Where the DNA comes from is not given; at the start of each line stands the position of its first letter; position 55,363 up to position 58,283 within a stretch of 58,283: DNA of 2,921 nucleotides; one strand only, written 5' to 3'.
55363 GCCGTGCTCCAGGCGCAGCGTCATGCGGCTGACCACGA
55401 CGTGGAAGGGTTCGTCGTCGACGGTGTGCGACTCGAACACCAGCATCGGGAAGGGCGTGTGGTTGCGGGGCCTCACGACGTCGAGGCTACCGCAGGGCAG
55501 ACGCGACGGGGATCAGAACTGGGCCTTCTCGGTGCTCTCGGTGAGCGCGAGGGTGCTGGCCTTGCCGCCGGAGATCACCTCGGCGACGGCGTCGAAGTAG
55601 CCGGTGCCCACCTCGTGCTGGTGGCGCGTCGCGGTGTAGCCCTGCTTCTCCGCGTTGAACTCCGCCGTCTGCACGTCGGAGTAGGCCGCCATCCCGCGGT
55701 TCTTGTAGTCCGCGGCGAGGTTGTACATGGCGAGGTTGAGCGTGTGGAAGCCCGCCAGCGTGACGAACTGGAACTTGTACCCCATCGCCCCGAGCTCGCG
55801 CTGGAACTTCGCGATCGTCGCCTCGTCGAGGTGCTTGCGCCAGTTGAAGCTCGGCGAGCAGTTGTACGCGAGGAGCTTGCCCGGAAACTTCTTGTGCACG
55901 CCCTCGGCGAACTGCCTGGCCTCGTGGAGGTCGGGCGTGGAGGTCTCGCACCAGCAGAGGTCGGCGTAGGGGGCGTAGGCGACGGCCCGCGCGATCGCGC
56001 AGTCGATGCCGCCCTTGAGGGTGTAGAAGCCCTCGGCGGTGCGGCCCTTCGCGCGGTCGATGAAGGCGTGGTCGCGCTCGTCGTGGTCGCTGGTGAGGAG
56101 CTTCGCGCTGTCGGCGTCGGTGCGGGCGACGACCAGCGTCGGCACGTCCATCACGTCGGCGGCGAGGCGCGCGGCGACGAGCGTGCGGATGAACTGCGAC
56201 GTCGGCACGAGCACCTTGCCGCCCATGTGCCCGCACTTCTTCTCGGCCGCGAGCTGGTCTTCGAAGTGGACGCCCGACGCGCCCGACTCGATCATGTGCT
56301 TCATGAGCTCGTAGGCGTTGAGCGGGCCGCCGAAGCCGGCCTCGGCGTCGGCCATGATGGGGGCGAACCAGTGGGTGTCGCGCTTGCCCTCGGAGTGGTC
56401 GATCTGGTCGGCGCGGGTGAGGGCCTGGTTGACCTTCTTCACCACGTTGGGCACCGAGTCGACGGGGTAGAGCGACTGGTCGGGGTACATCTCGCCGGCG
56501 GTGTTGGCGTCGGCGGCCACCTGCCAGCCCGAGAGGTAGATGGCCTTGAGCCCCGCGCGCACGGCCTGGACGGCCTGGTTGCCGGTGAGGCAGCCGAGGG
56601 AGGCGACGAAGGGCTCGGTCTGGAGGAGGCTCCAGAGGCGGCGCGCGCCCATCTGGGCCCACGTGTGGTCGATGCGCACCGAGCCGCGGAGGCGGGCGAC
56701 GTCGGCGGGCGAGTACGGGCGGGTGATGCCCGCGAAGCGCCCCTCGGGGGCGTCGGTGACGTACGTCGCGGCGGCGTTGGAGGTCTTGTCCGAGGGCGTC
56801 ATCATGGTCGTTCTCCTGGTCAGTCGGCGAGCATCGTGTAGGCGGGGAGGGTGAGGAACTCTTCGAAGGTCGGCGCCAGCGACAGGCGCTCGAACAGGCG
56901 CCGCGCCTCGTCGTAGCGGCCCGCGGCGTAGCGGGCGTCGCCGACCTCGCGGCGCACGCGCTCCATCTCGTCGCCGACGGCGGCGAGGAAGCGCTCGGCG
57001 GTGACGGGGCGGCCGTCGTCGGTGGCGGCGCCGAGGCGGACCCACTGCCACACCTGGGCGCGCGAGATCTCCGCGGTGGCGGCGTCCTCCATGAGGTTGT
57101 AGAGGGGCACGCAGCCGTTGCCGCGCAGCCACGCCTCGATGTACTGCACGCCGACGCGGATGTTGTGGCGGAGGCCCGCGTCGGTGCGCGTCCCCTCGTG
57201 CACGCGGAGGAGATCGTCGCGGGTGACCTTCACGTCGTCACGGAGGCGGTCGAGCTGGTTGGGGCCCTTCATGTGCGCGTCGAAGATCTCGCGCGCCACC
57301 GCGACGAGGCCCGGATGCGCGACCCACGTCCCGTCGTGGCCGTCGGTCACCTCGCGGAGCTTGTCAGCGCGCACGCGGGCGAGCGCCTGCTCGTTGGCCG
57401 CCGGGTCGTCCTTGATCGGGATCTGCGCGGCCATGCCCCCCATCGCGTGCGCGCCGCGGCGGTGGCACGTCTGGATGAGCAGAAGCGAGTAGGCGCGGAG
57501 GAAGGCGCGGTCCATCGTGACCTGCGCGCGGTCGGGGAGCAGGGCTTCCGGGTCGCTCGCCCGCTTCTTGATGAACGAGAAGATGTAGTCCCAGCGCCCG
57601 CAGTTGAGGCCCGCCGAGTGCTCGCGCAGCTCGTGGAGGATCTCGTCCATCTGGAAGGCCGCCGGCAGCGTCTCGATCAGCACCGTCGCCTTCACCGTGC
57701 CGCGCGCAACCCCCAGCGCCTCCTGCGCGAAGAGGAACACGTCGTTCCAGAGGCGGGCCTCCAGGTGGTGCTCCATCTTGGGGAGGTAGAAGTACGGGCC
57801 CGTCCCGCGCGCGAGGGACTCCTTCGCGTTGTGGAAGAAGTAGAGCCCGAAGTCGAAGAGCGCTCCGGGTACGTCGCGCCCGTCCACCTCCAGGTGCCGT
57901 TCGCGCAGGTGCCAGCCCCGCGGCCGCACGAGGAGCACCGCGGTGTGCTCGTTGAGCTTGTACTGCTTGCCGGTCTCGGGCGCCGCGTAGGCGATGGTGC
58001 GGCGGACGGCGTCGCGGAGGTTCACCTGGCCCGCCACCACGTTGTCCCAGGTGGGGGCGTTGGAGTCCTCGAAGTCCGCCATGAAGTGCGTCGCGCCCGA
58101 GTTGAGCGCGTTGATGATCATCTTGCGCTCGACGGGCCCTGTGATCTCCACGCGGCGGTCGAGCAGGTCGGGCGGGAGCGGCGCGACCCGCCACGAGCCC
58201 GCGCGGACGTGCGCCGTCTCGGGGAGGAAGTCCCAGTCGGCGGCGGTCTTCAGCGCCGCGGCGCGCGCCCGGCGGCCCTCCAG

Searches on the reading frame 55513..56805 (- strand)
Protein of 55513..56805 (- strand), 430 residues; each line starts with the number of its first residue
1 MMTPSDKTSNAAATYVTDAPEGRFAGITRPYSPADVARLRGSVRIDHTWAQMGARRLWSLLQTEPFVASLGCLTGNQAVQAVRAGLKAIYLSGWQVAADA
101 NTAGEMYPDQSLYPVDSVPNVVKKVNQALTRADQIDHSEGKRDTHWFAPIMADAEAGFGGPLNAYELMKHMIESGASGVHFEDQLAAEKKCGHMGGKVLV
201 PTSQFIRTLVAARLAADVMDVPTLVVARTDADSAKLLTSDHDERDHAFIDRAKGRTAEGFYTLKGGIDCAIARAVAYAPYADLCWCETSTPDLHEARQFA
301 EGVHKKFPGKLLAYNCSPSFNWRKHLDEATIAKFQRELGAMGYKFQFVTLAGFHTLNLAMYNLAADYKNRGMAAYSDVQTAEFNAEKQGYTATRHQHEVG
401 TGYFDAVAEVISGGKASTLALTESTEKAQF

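Call 25: find_encoding_contigs(protein=window:55513-56805:-, flank=10000, max_places=10)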
Protein window:55513-56805:- (430 aa): no gene with exactly this product is on record in the collection.

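Call 72: find_homologous_proteins(query=window:55516-56805:-, max_evalue=1e-50)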
Query window:55516-56805:- (430 aa): 8000 proteins with E <= 1e-50 among 8000 candidates; the best 120 are listed.
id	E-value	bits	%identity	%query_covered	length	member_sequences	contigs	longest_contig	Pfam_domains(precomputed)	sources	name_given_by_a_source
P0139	2.1e-286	967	98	100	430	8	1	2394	PF13714.13,PF00463.28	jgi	-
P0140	2.8e-273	924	93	100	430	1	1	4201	PF13714.13,PF00463.28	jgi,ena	-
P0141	6.0e-272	920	93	100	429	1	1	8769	PF13714.13,PF00463.28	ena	-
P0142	2.2e-271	918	92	100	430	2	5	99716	PF13714.13,PF00463.28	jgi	jgi:isocitrate lyase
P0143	1.5e-265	899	91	100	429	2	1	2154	PF13714.13,PF00463.28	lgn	-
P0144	7.9e-252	854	87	100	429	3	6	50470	PF13714.13,PF00463.28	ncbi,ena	-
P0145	1.4e-250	849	86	100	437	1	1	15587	PF13714.13,PF00463.28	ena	-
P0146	3.6e-250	848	86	100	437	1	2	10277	PF13714.13,PF00463.28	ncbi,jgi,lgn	jgi:isocitrate lyase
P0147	5.8e-250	847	85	100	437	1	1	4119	PF13714.13,PF00463.28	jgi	jgi:isocitrate lyase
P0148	1.2e-248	843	86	100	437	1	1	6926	PF13714.13,PF00463.28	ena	-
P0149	1.3e-247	840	88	97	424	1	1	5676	PF13714.13,PF00463.28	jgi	jgi:isocitrate lyase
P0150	4.4e-243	825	81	100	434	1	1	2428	PF13714.13,PF00463.28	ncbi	-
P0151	7.2e-243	824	85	100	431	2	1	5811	PF13714.13,PF00463.28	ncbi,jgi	jgi:isocitrate lyase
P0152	7.5e-243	824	81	100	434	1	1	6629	PF13714.13,PF00463.28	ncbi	-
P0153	5.8e-242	821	81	100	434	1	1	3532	PF13714.13,PF00463.28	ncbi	-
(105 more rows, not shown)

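Call 73: find_encoding_contigs(protein=P0142, flank=8000, max_places=3)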
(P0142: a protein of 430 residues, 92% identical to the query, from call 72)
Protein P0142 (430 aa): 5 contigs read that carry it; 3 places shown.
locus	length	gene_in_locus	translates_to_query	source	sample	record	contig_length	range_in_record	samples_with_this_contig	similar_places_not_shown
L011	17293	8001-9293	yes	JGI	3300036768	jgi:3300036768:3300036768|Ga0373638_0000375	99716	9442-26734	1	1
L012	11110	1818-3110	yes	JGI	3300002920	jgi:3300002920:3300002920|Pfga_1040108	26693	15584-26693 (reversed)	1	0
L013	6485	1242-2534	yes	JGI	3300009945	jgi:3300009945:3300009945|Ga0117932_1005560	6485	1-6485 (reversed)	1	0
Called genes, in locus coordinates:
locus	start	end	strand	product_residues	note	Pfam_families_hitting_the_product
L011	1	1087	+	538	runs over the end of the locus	PF03349:Toluene_X (weak)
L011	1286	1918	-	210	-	-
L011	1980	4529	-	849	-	PF11617:Cu-binding_MopE (weak), PF00884:Sulfatase, PF16347:SGSH_C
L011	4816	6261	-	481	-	PF01381:HTH_3, PF12844:HTH_19, PF13560:HTH_31, PF06114:Peptidase_M78, PF09856:ScfRs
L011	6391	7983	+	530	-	PF20656:MS_N, PF01274:MS_TIM-barrel, PF20659:MS_C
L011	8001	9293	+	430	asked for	PF00463:ICL, PF13714:PEP_mutase, PF00463:ICL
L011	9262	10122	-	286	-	PF00929:RNase_T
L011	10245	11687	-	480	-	PF00069:Pkinase, PF03109:ABC1 (faint), PF07714:PK_Tyr_Ser-Thr, PF01636:APH (weak), PF08308:PEGA (weak)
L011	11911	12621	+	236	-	PF01048:PNP_UDP_1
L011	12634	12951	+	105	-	-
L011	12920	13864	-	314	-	PF00069:Pkinase, PF07714:PK_Tyr_Ser-Thr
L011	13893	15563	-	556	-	-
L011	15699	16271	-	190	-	-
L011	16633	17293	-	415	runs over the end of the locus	PF07690:MFS_1, PF12832:MFS_1_like, PF00083:Sugar_tr, PF07690:MFS_1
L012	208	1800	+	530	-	PF20656:MS_N, PF01274:MS_TIM-barrel, PF20659:MS_C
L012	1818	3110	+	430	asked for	PF00463:ICL, PF13714:PEP_mutase, PF00463:ICL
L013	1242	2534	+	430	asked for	PF00463:ICL, PF13714:PEP_mutase, PF00463:ICL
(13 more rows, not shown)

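Call 74: find_encoding_contigs(protein=P0141, flank=8000, max_places=2)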
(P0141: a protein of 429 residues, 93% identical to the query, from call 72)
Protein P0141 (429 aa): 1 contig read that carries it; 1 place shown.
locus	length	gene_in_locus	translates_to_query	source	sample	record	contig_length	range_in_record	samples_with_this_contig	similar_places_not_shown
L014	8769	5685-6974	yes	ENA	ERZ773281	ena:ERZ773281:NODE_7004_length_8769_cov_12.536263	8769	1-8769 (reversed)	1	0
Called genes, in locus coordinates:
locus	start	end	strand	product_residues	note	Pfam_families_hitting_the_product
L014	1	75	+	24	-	?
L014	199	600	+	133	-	-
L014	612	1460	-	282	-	-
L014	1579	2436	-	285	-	-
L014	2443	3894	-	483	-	PF12844:HTH_19, PF13560:HTH_31, PF01381:HTH_3, PF06114:Peptidase_M78, PF09856:ScfRs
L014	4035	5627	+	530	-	PF20656:MS_N, PF01274:MS_TIM-barrel, PF20659:MS_C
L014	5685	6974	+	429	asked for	PF00463:ICL, PF13714:PEP_mutase, PF00463:ICL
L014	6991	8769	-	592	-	?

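Call 75: find_encoding_contigs(protein=P0144, flank=8000, max_places=3)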
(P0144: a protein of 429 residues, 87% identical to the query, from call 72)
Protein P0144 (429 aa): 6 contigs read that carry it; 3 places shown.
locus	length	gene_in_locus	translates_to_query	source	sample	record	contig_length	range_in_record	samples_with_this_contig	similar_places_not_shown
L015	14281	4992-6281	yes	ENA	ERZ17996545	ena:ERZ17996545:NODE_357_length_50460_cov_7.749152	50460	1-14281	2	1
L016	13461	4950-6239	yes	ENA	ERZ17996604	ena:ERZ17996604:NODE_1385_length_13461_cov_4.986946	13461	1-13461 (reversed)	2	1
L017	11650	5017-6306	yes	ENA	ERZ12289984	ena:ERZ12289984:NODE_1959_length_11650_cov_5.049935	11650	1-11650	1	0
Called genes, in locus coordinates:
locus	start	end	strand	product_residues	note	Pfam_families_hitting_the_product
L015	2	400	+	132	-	?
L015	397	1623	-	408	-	PF00083:Sugar_tr, PF07690:MFS_1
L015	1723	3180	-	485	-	PF12844:HTH_19 (weak), PF13560:HTH_31, PF01381:HTH_3, PF06114:Peptidase_M78, PF09856:ScfRs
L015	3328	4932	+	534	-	PF20656:MS_N, PF01274:MS_TIM-barrel, PF20659:MS_C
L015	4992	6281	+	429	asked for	PF00463:ICL, PF13714:PEP_mutase, PF00463:ICL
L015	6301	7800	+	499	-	-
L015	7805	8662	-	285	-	PF01522:Polysacc_deac_1, PF11959:DUF3473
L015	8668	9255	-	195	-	-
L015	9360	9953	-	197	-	PF13302:Acetyltransf_3, PF13420:Acetyltransf_4, PF00583:Acetyltransf_1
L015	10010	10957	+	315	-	-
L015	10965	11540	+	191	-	PF12804:NTP_transf_3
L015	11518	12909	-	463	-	PF00072:Response_reg, PF00158:Sigma54_activat, PF14532:Sigma54_activ_2, PF07728:AAA_5 (weak), PF25601:AAA_lid_14, PF02954:HTH_8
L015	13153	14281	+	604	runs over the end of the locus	-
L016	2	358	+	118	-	?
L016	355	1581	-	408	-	PF00083:Sugar_tr, PF07690:MFS_1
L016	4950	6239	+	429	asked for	PF00463:ICL, PF13714:PEP_mutase, PF00463:ICL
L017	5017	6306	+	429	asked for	PF00463:ICL, PF13714:PEP_mutase, PF00463:ICL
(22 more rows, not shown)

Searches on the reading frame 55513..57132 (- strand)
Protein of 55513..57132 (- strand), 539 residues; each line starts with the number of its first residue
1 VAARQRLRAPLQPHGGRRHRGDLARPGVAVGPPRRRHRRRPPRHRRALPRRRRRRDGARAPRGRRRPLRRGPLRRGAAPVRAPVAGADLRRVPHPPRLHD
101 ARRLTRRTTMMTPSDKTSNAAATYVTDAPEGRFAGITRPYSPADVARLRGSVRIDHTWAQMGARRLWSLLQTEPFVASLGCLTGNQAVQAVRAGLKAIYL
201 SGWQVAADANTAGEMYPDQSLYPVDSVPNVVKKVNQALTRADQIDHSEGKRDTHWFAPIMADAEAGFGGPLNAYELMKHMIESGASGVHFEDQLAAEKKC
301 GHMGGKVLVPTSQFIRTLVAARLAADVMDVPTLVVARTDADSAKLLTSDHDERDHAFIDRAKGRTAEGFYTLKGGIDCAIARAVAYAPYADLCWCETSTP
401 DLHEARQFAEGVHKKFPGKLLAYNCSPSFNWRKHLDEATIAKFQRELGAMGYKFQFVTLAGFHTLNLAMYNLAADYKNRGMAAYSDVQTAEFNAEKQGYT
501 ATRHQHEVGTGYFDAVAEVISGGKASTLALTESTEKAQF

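Call 3: search_protein_families(library=pfam, proteins=[window:55513-57132:-], max_evalue=0.01)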
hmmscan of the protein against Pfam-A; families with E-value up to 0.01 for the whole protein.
window:55513-57132:- (539 aa): 2 families
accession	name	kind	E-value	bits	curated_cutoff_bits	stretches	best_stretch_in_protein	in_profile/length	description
PF00463.27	ICL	-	9.4e-107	358.1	26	2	131-358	12-251/526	Isocitrate lyase family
PF13714.12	PEP_mutase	-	5.5e-14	52.8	31.5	1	190-360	25-162/240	Phosphoenolpyruvate phosphomutase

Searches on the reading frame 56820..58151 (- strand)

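Call 3: search_protein_families(library=pfam, proteins=[window:56820-58151:-], max_evalue=0.01)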
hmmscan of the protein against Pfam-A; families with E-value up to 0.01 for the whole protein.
window:56820-58151:- (443 aa): 4 families
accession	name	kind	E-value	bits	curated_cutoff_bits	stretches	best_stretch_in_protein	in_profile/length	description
PF01274.28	MS_TIM-barrel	-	5.8e-116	386.2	26.4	1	72-316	1-247/248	Malate synthase, TIM barrel domain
PF20659.2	MS_C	-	1.9e-40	138.4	23.1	1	322-440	2-117/118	Malate synthase, C-terminal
PF14559.12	TPR_19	-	0.0031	18.3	25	0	378-426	3-54/68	Tetratricopeptide repeat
PF13428.12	TPR_14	-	0.0067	17.4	23.5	0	399-434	3-39/44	Tetratricopeptide repeat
